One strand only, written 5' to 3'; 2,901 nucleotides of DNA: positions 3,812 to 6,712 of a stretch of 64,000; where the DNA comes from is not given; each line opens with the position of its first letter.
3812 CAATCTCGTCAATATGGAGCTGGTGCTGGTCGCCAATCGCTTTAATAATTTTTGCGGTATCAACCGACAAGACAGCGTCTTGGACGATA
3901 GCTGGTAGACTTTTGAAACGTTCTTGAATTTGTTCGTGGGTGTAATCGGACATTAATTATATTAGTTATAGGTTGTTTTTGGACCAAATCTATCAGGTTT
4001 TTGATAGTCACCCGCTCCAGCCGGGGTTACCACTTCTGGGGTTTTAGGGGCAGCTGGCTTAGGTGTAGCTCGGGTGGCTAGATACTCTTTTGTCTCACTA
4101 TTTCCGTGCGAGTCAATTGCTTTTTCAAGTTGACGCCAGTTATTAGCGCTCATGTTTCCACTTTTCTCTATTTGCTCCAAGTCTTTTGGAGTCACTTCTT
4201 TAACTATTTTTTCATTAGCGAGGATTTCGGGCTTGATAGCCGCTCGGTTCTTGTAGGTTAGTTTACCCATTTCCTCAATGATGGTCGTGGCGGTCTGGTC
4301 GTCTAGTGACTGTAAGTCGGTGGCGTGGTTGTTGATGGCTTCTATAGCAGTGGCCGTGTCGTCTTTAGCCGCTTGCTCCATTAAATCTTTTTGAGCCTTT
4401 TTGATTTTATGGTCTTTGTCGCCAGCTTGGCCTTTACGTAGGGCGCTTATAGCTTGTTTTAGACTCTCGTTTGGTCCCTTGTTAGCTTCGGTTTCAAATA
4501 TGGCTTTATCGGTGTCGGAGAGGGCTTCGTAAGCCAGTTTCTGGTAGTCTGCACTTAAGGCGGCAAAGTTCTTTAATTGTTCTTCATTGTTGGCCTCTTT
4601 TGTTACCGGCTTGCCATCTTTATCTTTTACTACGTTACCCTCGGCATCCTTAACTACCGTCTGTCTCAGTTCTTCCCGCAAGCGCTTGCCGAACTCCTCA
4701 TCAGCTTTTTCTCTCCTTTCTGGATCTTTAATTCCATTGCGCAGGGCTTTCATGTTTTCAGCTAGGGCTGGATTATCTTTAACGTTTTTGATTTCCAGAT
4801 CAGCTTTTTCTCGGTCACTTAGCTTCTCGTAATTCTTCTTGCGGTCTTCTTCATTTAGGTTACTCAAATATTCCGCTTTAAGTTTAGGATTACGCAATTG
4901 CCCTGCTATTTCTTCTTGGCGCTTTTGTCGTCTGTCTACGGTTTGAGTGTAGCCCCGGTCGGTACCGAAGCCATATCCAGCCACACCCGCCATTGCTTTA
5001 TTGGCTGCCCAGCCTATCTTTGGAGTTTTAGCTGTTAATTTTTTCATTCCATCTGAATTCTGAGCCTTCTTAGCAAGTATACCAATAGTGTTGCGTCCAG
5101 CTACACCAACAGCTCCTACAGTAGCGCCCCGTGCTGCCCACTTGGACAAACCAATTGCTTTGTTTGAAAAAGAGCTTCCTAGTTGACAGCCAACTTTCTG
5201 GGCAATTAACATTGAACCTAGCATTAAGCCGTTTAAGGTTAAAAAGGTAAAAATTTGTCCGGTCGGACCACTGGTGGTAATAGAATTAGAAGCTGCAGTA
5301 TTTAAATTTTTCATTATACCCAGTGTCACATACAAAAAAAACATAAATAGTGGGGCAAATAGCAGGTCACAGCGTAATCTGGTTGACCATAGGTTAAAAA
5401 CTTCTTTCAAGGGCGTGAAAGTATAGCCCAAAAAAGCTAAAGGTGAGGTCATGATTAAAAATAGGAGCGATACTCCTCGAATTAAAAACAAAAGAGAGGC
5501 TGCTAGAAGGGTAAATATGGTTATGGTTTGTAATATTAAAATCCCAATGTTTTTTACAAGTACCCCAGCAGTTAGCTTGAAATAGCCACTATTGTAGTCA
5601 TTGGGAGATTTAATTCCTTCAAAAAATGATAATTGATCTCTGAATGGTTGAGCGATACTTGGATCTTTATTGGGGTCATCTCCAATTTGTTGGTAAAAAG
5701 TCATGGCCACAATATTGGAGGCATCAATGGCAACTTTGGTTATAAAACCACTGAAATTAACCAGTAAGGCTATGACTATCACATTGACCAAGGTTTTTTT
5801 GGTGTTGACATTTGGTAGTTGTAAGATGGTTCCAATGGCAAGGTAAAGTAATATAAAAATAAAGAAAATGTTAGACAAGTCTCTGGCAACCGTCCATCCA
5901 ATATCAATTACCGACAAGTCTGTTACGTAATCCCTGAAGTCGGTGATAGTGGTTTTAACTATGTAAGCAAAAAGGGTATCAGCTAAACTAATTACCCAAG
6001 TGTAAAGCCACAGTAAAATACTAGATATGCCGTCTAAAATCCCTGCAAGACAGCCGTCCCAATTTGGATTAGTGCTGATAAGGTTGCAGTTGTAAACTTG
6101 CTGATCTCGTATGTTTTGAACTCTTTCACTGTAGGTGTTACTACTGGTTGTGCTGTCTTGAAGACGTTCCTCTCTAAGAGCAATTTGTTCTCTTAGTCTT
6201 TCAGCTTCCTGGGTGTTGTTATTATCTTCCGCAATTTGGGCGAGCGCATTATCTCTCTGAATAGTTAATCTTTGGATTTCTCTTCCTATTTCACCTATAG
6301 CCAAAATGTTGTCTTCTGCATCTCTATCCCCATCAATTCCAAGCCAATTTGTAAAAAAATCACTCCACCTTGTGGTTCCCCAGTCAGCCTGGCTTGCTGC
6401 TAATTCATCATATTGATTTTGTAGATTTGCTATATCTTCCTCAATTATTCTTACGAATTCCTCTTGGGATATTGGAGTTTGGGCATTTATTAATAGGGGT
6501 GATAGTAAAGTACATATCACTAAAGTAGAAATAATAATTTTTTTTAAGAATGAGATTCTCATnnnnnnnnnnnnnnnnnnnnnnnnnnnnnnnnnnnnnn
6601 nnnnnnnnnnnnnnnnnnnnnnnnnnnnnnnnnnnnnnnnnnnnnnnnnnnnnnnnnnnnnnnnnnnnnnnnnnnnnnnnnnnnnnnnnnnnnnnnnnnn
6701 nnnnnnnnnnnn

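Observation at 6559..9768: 1069-aa secreted protein built of hendecad (11-residue) repeats, translationally coupled to VirB6-like gene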

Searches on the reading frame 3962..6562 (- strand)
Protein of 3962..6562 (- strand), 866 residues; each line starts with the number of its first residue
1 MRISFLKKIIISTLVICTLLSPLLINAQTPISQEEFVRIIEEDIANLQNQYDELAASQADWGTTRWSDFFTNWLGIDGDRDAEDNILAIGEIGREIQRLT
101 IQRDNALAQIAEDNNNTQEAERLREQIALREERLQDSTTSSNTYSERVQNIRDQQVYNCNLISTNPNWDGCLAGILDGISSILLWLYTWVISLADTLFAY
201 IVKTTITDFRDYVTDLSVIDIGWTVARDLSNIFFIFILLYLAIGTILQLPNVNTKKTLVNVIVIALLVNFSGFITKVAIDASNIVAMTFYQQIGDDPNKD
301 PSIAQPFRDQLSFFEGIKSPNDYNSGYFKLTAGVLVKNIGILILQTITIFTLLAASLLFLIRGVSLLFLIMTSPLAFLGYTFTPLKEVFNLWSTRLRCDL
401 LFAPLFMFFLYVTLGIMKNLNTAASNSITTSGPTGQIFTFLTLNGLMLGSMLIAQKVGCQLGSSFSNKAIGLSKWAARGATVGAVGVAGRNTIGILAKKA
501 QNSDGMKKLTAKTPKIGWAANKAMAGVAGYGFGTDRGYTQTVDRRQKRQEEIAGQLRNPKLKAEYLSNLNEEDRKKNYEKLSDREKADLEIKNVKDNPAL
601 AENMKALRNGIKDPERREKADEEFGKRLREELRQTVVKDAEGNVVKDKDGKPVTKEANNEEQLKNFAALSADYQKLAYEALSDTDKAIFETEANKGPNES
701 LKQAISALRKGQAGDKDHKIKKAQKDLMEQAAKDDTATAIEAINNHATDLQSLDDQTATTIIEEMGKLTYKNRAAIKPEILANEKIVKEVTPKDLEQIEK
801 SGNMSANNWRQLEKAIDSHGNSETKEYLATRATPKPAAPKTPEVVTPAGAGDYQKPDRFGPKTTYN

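Call 5: search_protein_families(library=pfam, proteins=[window:3962-6562:-], max_evalue=0.1)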
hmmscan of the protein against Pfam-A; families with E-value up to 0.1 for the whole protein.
window:3962-6562:- (866 aa): 1 family
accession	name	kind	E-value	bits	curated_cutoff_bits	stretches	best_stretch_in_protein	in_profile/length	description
PF15444.11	TMEM247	-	0.077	13.5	27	0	651-731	23-101/206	Transmembrane protein 247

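Call 14: search_protein_families(library=ncbifam, proteins=[window:3962-6562:-], max_evalue=0.1)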
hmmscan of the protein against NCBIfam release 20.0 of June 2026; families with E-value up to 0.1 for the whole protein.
window:3962-6562:- (866 aa): 0 families

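Call 64: search_protein_families(library=phrogs, proteins=[window:3962-6562:-], max_evalue=0.01)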
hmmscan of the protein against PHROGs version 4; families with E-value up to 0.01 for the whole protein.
window:3962-6562:- (866 aa): 0 families

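Call 70: search_solved_structures(query=window:3962-6562:-, max_evalue=1)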
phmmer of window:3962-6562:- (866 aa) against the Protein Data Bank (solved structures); distinct sequences matched with E-value up to 1: 4.
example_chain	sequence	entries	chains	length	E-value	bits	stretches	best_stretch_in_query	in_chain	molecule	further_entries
6tdu_AM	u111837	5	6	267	0.17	12.9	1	683-757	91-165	oligomycin sensitivity conferring protein (OSCP) | oligomycin sensitivity conferrring protein (OSCP)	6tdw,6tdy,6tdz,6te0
7ddu_A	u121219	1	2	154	0.25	12.4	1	612-711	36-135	Myoglobin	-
6xh5_A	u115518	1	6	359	0.59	11.2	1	606-736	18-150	helical fusion design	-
7o3v_F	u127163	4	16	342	0.88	10.6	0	202-468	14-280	TrwI protein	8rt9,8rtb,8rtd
